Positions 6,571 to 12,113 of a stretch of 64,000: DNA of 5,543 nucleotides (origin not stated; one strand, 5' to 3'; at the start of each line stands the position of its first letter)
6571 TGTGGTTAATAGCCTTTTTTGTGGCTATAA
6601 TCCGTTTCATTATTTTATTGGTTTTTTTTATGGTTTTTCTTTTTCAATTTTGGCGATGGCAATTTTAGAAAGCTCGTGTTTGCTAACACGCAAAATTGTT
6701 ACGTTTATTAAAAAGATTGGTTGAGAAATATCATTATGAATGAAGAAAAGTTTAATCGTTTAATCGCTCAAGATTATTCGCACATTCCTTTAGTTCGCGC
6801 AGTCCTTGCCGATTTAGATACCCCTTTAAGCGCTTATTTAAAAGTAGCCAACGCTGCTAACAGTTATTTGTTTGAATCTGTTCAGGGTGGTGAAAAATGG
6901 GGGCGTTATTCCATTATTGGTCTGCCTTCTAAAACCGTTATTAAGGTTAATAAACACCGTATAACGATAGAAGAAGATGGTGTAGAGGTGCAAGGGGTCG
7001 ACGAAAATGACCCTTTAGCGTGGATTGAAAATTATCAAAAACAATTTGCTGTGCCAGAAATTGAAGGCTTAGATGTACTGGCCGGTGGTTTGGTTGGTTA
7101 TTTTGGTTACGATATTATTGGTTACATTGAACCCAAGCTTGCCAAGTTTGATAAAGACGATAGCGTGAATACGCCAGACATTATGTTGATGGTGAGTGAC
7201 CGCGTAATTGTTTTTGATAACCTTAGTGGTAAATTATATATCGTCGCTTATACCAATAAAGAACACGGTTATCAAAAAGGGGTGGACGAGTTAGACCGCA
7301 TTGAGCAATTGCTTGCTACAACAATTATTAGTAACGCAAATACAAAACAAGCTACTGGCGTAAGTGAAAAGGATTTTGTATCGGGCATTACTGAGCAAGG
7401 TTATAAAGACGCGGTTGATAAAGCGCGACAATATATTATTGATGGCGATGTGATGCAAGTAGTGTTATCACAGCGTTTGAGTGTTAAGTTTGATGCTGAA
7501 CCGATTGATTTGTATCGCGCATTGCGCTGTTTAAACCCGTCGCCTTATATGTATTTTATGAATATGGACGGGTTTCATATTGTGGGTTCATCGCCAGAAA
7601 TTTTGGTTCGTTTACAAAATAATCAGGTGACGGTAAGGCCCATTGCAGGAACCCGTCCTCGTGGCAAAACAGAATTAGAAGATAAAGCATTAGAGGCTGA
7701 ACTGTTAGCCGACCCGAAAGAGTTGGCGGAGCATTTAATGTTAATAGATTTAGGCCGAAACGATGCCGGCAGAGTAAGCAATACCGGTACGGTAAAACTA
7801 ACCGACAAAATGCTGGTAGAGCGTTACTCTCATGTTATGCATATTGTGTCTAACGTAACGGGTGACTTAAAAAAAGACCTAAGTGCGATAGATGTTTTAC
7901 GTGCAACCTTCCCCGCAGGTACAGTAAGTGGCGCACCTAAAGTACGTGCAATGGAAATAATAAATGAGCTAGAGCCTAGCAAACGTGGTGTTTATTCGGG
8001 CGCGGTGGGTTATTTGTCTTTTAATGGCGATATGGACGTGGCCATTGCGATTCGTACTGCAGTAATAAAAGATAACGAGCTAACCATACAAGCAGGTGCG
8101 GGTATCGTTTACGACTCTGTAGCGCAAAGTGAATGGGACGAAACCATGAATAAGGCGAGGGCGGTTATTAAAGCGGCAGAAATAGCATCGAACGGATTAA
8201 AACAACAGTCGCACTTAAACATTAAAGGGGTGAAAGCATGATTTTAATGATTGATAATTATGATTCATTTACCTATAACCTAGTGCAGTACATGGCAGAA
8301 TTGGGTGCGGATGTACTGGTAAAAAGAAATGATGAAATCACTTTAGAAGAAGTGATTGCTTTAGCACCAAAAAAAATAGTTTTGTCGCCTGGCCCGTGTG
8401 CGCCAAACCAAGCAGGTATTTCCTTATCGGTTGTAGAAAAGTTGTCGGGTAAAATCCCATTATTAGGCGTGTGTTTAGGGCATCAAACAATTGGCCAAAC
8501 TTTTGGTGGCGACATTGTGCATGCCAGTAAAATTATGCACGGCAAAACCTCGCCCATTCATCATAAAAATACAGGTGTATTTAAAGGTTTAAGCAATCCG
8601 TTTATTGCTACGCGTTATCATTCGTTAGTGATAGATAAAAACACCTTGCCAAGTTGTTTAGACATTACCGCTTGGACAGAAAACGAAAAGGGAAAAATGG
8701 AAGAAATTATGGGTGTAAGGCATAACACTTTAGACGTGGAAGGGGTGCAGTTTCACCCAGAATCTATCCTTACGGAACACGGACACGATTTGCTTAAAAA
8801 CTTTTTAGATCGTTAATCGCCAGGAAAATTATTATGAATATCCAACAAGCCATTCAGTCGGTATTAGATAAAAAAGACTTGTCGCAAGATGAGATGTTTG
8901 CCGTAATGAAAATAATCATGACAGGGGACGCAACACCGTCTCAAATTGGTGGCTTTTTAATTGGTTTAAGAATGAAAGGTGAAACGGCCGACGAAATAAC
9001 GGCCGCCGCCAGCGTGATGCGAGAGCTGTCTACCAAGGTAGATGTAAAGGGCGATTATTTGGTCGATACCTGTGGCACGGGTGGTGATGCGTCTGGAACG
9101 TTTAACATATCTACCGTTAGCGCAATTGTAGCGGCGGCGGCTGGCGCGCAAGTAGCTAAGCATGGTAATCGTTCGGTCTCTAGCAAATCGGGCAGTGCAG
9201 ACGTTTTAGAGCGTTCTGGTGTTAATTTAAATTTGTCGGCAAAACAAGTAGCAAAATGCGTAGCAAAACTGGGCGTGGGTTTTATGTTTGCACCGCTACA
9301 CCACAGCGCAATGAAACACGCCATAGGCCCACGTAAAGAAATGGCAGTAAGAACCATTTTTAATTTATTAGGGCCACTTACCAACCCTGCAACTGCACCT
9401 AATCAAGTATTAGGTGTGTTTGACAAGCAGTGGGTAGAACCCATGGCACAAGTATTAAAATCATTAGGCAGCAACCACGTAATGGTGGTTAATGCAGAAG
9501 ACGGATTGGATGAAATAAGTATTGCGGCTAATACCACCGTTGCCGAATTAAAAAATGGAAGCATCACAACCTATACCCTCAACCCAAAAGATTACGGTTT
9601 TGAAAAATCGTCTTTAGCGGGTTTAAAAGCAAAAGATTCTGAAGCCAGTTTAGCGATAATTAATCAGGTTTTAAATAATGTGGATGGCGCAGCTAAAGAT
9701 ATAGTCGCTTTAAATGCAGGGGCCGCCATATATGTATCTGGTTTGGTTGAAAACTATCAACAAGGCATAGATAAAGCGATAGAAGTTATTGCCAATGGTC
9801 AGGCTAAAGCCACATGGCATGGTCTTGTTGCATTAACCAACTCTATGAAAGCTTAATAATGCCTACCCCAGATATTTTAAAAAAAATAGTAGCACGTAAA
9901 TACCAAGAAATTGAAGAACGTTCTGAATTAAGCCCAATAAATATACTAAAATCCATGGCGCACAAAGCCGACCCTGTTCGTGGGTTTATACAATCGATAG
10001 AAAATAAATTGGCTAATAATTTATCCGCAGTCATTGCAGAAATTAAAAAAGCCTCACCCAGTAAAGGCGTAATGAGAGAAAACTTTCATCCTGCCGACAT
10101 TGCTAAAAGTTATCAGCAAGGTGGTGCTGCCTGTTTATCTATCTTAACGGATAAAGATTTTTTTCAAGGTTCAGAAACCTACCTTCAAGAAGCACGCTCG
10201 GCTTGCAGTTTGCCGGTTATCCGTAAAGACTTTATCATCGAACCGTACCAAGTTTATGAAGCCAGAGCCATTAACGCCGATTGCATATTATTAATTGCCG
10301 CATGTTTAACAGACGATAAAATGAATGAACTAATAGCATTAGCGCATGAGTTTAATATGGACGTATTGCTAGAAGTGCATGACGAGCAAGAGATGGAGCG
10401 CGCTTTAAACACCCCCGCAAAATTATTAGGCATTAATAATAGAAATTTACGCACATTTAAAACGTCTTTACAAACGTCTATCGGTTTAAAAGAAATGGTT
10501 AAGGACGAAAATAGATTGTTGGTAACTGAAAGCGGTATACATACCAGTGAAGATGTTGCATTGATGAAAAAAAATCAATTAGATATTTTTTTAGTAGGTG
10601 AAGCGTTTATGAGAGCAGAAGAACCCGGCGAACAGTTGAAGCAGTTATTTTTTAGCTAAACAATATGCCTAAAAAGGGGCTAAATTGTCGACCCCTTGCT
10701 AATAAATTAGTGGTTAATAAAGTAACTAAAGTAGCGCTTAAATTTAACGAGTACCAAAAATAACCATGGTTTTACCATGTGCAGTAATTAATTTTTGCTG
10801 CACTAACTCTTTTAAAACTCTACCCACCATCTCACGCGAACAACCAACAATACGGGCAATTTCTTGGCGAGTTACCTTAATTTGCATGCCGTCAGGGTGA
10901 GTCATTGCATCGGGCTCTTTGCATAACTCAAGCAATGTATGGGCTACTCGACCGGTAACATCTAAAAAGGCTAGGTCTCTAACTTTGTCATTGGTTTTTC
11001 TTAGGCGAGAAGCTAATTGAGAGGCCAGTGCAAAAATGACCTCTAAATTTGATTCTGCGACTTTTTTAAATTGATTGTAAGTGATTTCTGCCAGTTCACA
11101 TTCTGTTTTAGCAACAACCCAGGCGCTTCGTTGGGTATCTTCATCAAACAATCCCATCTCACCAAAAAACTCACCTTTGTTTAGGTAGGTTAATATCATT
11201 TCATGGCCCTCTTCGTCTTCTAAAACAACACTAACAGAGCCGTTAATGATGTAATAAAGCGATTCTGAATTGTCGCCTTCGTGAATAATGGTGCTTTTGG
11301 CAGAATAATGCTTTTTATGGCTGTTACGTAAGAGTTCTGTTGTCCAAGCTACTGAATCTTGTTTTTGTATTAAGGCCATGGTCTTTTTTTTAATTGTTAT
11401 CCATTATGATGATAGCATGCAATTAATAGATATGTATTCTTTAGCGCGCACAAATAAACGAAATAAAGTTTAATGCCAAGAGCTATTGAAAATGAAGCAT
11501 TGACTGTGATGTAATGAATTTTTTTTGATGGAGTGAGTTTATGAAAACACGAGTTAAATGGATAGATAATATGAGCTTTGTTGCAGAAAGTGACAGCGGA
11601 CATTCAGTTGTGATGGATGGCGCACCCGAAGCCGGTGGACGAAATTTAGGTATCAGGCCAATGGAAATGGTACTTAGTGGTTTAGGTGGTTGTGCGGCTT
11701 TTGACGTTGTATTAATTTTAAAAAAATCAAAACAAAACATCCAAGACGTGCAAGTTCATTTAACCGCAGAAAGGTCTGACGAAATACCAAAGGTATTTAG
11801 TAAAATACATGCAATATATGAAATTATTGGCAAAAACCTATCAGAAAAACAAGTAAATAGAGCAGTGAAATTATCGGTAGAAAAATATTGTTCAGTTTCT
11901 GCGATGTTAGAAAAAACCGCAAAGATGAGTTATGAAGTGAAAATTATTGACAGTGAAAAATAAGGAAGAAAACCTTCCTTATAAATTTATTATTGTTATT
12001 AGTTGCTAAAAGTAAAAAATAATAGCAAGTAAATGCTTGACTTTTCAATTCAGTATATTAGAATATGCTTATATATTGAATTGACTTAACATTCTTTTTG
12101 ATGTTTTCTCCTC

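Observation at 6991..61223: Strongly over-represented 12-mer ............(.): candidate new uptake or architecture signal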

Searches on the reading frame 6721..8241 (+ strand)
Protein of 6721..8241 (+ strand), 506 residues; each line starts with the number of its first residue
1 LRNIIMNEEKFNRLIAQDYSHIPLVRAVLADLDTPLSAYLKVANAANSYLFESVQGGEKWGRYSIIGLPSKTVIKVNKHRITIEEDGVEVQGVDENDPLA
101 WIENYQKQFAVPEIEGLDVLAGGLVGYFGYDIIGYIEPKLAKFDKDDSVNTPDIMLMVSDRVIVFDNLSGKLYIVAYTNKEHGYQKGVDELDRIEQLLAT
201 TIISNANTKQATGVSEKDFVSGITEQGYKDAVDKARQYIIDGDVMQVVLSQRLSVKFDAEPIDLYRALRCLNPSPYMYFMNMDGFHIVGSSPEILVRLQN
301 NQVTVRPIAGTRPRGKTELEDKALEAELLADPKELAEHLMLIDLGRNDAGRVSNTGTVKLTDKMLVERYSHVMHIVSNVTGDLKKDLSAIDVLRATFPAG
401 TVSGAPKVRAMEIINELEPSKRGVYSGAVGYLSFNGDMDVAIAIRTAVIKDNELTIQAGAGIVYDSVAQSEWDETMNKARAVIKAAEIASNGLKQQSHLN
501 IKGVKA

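Call 12: search_protein_families(library=ncbifam, proteins=[window:6721-8241:+], max_evalue=1e-10)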
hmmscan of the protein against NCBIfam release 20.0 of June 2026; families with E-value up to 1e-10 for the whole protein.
window:6721-8241:+ (506 aa): 26 families (the best 25 are shown)
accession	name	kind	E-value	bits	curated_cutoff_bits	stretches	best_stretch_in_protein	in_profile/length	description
TIGR00564.1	trpE_most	equivalog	1.2e-174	581.6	517.7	1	31-486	2-454/455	anthranilate synthase component I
NF010086.0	PRK13571.1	equivalog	8.2e-158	526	693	1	5-491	8-502/510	anthranilate synthase component I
TIGR01820.1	TrpE-arch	equivalog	2e-144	482.2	512.05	1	35-486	1-448/449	anthranilate synthase component I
NF010089.0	PRK13574.1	equivalog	3.8e-112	375.4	527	1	49-485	27-417/421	anthranilate synthase component I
NF006563.0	PRK09070.1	equivalog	1.9e-110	369.6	514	1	38-487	15-445/447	aminodeoxychorismate synthase component I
NF010079.0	PRK13564.1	equivalog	1.8e-107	360.3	471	1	102-490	127-515/521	anthranilate synthase component 1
TIGR01824.1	PabB-clade2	equivalog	4.6e-105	351.8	408.55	1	122-482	1-355/355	aminodeoxychorismate synthase, component I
NF010087.0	PRK13572.1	equivalog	5.2e-103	345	580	1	34-488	10-433/435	anthranilate synthase component I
NF010082.0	PRK13567.1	equivalog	3.2e-102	342.7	576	1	49-484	25-465/468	anthranilate synthase component I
NF004610.0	PRK05940.1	equivalog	1.4e-99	334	568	1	114-489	95-462/467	anthranilate synthase component I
TIGR00553.1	pabB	equivalog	1.9e-89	300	328.4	1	124-481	1-328/329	aminodeoxychorismate synthase component I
TIGR00565.1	trpE_proteo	equivalog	1.6e-88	297.8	494.65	1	125-487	130-494/498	anthranilate synthase component I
NF010081.0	PRK13566.1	equivalog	3.1e-78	263.8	645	1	123-497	158-518/729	anthranilate synthase component I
NF005698.0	PRK07508.1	equivalog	4e-75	252.7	452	1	214-487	105-380/383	aminodeoxychorismate synthase component I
NF012009.0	PRK15465.1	equivalog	2.1e-73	247.4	622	1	48-485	31-450/453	aminodeoxychorismate synthase component 1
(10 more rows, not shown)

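Call 57: find_homologous_proteins(query=window:6721-8241:+, max_evalue=1e-100)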
Query window:6721-8241:+ (506 aa): 8000 proteins with E <= 1e-100 among 8000 candidates; the best 120 are listed.
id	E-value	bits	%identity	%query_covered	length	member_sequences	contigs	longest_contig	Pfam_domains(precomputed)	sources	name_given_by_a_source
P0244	4.1e-295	997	90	98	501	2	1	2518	PF04715.20,PF00425.25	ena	-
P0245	4.5e-265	898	82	98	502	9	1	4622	PF04715.20,PF00425.25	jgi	-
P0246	1.3e-251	853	78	97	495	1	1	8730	PF04715.20,PF00425.25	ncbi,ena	-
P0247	1.5e-250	850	78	97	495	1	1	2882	PF04715.20,PF00425.25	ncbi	-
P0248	1.4e-232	791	74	97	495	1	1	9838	PF04715.20,PF00425.25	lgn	-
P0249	1.0e-220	752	69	96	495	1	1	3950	PF04715.20,PF00425.25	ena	-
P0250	1.1e-219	748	69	97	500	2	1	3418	PF04715.20,PF00425.25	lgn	-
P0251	3.7e-219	746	68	97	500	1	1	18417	PF04715.20,PF00425.25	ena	-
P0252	3.8e-219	746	69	96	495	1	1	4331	PF04715.20,PF00425.25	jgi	-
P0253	1.2e-218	745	70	96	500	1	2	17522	PF04715.20,PF00425.25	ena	-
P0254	3.3e-218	743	68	96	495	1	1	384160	PF04715.20,PF00425.25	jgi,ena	-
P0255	3.5e-218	743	69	96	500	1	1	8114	PF04715.20,PF00425.25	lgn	-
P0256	1.3e-217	741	68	97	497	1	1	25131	PF04715.20,PF00425.25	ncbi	-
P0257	2.5e-217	740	68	97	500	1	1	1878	PF04715.20,PF00425.25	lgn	-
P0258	2.5e-217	740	69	96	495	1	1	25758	PF04715.20,PF00425.25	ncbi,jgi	-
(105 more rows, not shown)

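Call 59: find_encoding_contigs(protein=P0248, flank=10000, max_places=2)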
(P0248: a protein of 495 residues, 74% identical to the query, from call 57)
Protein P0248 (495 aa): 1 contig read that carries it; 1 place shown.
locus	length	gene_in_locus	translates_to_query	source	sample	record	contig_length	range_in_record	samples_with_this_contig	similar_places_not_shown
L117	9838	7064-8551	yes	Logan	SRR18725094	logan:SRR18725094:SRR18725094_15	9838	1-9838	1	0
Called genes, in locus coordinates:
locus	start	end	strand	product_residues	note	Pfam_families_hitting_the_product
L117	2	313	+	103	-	?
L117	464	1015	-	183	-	-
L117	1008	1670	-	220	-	PF01656:CbiA (weak), PF13500:AAA_26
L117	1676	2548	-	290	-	PF01259:SAICAR_synt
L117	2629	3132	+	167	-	PF00731:AIRC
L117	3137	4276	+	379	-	PF22660:RS_preATP-grasp-like, PF02222:ATP-grasp, PF17769:PurK_C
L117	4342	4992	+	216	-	-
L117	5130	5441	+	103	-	PF13442:Cytochrome_CBB3, PF00034:Cytochrom_C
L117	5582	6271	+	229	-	PF00834:Ribul_P_3_epim, PF01729:QRPTase_C (faint)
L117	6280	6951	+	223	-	PF00702:Hydrolase, PF12710:HAD, PF13419:HAD_2, PF13242:Hydrolase_like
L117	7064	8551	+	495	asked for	PF04715:, PF00425:Chorismate_bind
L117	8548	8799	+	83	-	-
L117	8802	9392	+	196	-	PF00117:GATase, PF07722:Peptidase_C26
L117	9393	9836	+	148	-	?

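Call 60: find_encoding_contigs(protein=P0246, flank=10000, max_places=2)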
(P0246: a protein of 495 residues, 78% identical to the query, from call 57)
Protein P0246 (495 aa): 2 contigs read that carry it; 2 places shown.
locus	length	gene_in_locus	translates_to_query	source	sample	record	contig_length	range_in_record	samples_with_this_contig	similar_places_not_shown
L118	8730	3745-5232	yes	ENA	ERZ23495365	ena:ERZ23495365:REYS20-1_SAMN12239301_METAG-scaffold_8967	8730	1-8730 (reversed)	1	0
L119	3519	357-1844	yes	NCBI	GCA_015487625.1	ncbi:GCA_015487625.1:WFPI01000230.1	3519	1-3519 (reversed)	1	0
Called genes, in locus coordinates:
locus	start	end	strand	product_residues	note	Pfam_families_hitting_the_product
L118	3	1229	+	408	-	?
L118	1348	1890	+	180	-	PF05685:Uma2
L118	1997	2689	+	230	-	PF00834:Ribul_P_3_epim, PF01729:QRPTase_C (faint)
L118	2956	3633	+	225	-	PF00702:Hydrolase, PF12710:HAD (weak), PF13419:HAD_2, PF13242:Hydrolase_like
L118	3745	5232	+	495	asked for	PF04715:, PF00425:Chorismate_bind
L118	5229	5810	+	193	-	PF00117:GATase, PF07722:Peptidase_C26 (weak)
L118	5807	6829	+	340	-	PF02885:Glycos_trans_3N, PF00591:Glycos_transf_3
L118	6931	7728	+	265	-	PF00218:IGPS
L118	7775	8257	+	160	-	-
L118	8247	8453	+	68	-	-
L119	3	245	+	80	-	?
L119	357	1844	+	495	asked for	PF04715:, PF00425:Chorismate_bind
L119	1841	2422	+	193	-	PF00117:GATase, PF07722:Peptidase_C26 (weak)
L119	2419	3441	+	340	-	PF02885:Glycos_trans_3N, PF00591:Glycos_transf_3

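Call 63: find_encoding_contigs(protein=P0254, flank=10000, max_places=1)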
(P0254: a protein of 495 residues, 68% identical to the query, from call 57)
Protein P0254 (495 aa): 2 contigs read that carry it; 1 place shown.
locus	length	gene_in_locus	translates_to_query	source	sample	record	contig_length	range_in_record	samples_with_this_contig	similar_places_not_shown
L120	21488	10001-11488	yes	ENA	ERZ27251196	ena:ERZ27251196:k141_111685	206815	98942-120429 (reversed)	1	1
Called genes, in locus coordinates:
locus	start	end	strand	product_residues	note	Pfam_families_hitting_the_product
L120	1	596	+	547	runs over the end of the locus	PF13191:AAA_16, PF13245:AAA_19 (weak), PF13401:AAA_22, PF01471:PG_binding_1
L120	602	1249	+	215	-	PF16537:T2SSB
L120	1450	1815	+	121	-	PF00072:Response_reg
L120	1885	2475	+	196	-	PF04011:LemA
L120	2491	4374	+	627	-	PF01435:Peptidase_M48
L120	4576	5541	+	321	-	PF01207:Dus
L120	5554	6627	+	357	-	PF00817:IMS, PF11798:IMS_HHH (weak), PF21999:IMS_HHH_1, PF11799:IMS_C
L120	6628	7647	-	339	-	PF11383:DUF3187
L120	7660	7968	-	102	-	PF00034:Cytochrom_C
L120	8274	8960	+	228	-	PF00834:Ribul_P_3_epim, PF01729:QRPTase_C (faint)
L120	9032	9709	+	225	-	PF00702:Hydrolase, PF12710:HAD (weak), PF13419:HAD_2, PF13242:Hydrolase_like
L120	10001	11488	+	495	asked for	PF04715:, PF00425:Chorismate_bind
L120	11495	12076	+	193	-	PF00117:GATase, PF07722:Peptidase_C26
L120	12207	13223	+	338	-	PF02885:Glycos_trans_3N, PF00591:Glycos_transf_3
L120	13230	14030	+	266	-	PF00218:IGPS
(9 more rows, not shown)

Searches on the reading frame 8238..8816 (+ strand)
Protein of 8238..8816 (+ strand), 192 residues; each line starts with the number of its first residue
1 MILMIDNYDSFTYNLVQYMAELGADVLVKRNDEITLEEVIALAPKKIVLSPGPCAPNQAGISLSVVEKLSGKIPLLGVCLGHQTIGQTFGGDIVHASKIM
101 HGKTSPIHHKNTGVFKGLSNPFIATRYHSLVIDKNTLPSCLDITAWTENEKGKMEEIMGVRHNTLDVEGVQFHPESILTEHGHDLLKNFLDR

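Call 23: search_protein_families(library=pfam, proteins=[window:8238-8816:+], max_evalue=0.000001)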
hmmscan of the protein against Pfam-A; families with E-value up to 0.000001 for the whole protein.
window:8238-8816:+ (192 aa): 2 families
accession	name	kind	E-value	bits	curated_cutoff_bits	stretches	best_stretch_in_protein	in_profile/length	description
PF00117.34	GATase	-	3.2e-61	206.7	22.8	1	3-190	1-187/190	Glutamine amidotransferase class-I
PF07722.19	Peptidase_C26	-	6.1e-08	33.1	20.5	1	67-175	100-219/219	Peptidase C26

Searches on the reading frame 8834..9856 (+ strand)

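Call 23: search_protein_families(library=pfam, proteins=[window:8834-9856:+], max_evalue=0.000001)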
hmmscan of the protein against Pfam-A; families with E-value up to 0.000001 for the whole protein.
window:8834-9856:+ (340 aa): 2 families
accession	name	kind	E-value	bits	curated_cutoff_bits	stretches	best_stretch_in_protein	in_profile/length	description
PF00591.27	Glycos_transf_3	-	1.5e-95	320.1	27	1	75-324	3-252/253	Glycosyl transferase family, a/b domain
PF02885.22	Glycos_trans_3N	-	5.6e-24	84.1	26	1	4-65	1-62/63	Glycosyl transferase family, helical bundle domain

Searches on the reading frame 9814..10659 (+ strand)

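Call 24: search_protein_families(library=pfam, proteins=[window:9814-10659:+], max_evalue=0.000001)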
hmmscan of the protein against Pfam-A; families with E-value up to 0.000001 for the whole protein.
window:9814-10659:+ (281 aa): 1 family
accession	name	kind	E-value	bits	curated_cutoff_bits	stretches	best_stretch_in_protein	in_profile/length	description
PF00218.27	IGPS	-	2.5e-92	309.1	27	1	22-278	1-254/254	Indole-3-glycerol phosphate synthase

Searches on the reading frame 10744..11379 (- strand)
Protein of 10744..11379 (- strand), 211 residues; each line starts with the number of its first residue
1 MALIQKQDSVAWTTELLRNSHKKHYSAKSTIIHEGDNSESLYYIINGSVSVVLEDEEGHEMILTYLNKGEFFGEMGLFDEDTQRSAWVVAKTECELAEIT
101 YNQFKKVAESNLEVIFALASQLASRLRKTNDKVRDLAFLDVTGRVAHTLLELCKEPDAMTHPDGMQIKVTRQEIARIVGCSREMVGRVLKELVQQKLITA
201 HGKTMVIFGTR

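Call 24: search_protein_families(library=pfam, proteins=[window:10744-11379:-], max_evalue=0.000001)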
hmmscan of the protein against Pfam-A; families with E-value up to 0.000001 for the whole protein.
window:10744-11379:- (211 aa): 3 families
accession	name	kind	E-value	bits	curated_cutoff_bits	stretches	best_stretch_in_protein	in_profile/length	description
PF00027.35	cNMP_binding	-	8.1e-25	87.1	27.5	1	23-111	2-89/89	Cyclic nucleotide-binding domain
PF13545.12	HTH_Crp_2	-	3e-13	49.9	27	1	143-206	1-60/70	Crp-like helix-turn-helix domain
PF00325.26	Crp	-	3.2e-12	46.4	21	1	167-198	1-32/32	Bacterial regulatory proteins, crp family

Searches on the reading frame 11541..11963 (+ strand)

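Call 24: search_protein_families(library=pfam, proteins=[window:11541-11963:+], max_evalue=0.000001)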
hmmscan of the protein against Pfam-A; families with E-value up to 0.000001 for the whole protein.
window:11541-11963:+ (140 aa): 1 family
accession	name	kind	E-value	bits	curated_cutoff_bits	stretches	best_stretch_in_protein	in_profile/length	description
PF02566.24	OsmC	-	1.1e-18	68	27.5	1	34-130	2-98/100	OsmC-like protein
